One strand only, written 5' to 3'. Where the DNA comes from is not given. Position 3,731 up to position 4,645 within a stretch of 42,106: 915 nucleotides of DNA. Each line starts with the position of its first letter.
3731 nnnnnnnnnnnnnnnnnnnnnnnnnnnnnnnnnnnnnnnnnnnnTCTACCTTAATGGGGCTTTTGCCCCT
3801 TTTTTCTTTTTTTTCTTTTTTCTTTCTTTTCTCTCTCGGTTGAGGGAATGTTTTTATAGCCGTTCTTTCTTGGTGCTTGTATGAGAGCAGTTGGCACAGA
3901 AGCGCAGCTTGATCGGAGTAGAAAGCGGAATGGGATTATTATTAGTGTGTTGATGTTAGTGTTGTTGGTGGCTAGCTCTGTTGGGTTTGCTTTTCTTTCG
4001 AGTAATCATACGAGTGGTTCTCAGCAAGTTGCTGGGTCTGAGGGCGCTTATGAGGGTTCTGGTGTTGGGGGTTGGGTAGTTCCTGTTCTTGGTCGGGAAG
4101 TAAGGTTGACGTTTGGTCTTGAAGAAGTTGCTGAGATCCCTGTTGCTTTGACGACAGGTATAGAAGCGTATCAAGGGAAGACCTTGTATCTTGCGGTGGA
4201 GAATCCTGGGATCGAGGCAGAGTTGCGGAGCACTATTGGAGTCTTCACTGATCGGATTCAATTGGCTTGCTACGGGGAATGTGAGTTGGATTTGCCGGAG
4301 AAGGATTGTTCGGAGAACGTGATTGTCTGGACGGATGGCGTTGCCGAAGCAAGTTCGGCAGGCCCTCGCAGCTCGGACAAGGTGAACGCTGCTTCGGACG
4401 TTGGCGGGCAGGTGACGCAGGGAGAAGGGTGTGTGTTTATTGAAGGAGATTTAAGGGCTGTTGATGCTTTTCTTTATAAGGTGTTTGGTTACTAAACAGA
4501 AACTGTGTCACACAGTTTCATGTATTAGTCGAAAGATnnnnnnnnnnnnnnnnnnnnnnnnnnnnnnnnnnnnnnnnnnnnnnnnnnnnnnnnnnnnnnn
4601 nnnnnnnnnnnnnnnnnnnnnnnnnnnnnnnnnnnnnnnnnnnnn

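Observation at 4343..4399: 57-nt hairpin-rich repeat (E1) inserted in frame into a membrane-anchored protein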

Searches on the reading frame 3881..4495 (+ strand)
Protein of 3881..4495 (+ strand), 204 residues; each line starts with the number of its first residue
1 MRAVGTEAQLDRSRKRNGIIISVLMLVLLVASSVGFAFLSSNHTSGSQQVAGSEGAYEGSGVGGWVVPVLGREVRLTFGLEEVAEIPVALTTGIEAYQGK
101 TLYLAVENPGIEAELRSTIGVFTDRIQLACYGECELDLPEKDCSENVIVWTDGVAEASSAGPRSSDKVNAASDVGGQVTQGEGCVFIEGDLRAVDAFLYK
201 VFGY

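Call 16: search_protein_families(library=pfam, proteins=[window:3881-4495:+], max_evalue=0.01)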
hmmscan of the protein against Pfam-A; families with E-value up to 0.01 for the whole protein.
window:3881-4495:+ (204 aa): 0 families

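Call 24: find_homologous_proteins(query=window:3881-4495:+, max_evalue=0.001)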
Query window:3881-4495:+ (204 aa): 57 proteins with E <= 0.001 among 547 candidates.
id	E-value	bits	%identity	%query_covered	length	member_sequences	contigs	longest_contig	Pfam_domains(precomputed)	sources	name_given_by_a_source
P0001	3.4e-127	440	100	100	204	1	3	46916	-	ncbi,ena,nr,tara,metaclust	ncbi:hypothetical protein CMI48_01755 [Candidatus Pacearchaeota archaeon]|nr:hypothetical protein [C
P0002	2.7e-82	293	70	100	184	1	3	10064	-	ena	-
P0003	5.4e-44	168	47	100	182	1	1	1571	-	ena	-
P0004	8.7e-40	154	44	100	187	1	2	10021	-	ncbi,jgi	jgi:hypothetical protein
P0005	2.3e-39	153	42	100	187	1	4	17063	-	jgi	jgi:hypothetical protein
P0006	2.5e-38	150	41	99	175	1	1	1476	-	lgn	-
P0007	3.1e-38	149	39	100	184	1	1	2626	-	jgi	jgi:hypothetical protein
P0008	4.8e-38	149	42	100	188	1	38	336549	-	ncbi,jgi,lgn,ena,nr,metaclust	ncbi:hypothetical protein J4233_00935 [Candidatus Pacearchaeota archaeon]|nr:hypothetical protein [u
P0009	5.8e-38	148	42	100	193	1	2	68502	-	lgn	-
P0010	7.4e-38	148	42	100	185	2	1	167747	-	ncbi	-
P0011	2.4e-37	146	40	100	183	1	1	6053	-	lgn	-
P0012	1.3e-36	144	40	99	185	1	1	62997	-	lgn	-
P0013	2.2e-36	143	37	100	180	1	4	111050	-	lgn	-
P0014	2.6e-36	143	38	99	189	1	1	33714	-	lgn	-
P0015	4.1e-36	142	40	100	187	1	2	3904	-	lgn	-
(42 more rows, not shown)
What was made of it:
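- On Rickettsia palindromic elements: The size is 56-64 nt and the host is an archaeon (call 24).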

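Call 26: find_encoding_contigs(protein=P0002, flank=10000, max_places=6)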
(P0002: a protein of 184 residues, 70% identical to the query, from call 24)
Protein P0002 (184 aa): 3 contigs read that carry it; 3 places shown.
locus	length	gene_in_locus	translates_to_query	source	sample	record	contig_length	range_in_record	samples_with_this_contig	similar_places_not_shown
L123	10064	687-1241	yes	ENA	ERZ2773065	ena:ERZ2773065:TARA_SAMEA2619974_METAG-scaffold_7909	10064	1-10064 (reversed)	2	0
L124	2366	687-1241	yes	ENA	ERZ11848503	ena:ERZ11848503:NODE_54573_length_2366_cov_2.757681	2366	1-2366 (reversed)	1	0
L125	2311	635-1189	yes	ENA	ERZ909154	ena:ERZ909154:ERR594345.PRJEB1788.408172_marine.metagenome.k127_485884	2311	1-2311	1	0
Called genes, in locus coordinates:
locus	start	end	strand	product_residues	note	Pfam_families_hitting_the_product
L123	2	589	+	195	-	?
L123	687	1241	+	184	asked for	-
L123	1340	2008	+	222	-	-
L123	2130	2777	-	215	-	PF09335:VTT_dom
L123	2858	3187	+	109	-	-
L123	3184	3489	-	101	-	-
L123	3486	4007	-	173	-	-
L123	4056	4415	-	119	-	-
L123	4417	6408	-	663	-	PF07705:CARDB (faint), PF10633:NPCBM_assoc (faint)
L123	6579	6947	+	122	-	-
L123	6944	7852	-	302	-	PF00069:Pkinase, PF01636:APH (faint), PF07714:PK_Tyr_Ser-Thr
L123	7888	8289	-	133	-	PF04472:SepF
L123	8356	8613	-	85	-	PF01920:Prefoldin_2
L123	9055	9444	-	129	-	-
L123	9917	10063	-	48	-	?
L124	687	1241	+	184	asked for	-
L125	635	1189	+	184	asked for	-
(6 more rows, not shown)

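Call 27: find_encoding_contigs(protein=P0001, flank=10000, max_places=6)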
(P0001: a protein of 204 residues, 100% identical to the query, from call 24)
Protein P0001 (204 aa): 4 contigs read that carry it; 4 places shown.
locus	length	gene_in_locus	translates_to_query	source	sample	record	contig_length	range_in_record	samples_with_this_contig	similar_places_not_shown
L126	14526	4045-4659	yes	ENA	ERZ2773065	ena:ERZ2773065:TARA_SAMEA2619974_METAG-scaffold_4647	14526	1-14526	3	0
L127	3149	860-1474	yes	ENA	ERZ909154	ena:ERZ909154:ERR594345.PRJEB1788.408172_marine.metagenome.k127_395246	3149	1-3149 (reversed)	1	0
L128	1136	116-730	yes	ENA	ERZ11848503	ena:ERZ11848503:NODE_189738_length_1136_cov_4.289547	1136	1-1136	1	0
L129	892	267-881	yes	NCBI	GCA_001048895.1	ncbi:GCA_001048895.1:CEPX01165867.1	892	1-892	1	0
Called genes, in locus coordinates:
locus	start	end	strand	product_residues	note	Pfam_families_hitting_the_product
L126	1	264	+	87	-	?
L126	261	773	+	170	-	-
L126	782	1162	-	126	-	PF25212:HVO_A0114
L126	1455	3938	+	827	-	PF05124:S_layer_C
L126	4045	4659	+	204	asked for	-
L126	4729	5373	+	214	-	-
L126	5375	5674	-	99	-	PF13419:HAD_2, PF13242:Hydrolase_like (weak)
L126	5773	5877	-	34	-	-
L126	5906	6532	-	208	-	PF09335:VTT_dom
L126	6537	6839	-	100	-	-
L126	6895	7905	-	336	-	PF01493:GXGXG (weak)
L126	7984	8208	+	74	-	-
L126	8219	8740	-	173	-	-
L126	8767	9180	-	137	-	-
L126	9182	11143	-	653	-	PF07705:CARDB (faint)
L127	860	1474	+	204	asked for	-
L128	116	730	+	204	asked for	-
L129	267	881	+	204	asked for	-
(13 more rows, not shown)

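Call 84: predict_structure(alignment_id=A2)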
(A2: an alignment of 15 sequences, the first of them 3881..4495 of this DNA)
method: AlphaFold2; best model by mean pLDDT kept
length: 204 residues; sequences in the alignment: 15
mean_pLDDT: 65.1   pTM: 0.51
mean pLDDT of the five models: 65.1, 63.6, 57.7, 56.3, 47.1
residues with pLDDT >= 90: 4; 70-90: 106; 50-70: 32; < 50: 62
segments of 3 or more residues with pLDDT < 50: 41-62, 130-145, 153-174
pLDDT, mean of each block of 10 residues (from residue 1): 58 76 88 63 36 33 67 83 85 80 75 83 73 43 51 46 41 59 70 87 79
secondary structure, 60 per line:
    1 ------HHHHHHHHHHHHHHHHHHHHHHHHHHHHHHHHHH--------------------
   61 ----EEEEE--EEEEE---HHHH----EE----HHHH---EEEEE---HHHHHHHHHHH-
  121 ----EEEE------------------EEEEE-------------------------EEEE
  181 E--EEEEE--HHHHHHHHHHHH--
elements in order: H7-40 E65-69 E72-76 H80-83 H94-97 E101-105 H109-119 E125-128 E147-151 E177-181 E184-188 H191-202
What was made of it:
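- The c1 insert lies in a low-confidence coil between two strands (call 84).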

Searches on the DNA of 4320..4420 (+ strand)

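Call 71: build_rna_model(alignment_id=A8, structure=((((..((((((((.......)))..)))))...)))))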
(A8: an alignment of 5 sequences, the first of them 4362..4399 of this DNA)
Model R1 built from alignment A8 (5 sequences, 38 columns); structure: as given.
model positions 38; base pairs 12; branch points 0; effective number of sequences 5; information 1.134 bits per position. Calibrated on 0.2 Mb of random sequence (short: E-values are rough).
structure used (alignment columns):
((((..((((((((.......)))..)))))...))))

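Call 72: search_with_rna_model(model_id=R1, sources=[window, L120, L123, L131, L133, L134, L138, L139, L140, L141, L142], max_evalue=10)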
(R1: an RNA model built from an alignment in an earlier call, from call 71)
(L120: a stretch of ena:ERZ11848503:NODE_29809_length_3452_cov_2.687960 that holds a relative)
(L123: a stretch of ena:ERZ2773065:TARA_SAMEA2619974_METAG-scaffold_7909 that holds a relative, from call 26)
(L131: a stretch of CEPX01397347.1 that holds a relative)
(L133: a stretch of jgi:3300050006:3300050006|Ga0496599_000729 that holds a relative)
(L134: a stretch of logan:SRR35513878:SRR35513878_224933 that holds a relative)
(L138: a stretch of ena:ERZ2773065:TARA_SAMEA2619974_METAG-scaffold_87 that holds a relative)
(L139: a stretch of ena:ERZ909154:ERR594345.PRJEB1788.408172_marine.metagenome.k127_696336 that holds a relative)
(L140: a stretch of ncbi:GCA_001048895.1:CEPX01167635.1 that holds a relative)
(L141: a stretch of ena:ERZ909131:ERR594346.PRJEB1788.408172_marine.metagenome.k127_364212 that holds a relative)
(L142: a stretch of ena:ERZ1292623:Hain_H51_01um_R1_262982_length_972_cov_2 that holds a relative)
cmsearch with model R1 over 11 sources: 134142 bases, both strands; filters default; matches with E-value up to 10: 5.
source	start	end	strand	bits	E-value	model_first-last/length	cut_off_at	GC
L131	275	312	-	55.7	5.7e-14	1-38/38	no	0.53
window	4362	4399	+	54.2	1.6e-13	1-38/38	no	0.66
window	27960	27997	+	52.9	4.1e-13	1-38/38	no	0.63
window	36945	36982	+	52.3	6.2e-13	1-38/38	no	0.61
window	12284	12321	+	51.5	1.1e-12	1-38/38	no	0.61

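Call 86: search_rna_families(source=window, start=4320, end=4420, threshold=evalue, max_evalue=10)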
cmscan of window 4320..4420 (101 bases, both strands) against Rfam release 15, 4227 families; matches with E-value up to 10: 0.
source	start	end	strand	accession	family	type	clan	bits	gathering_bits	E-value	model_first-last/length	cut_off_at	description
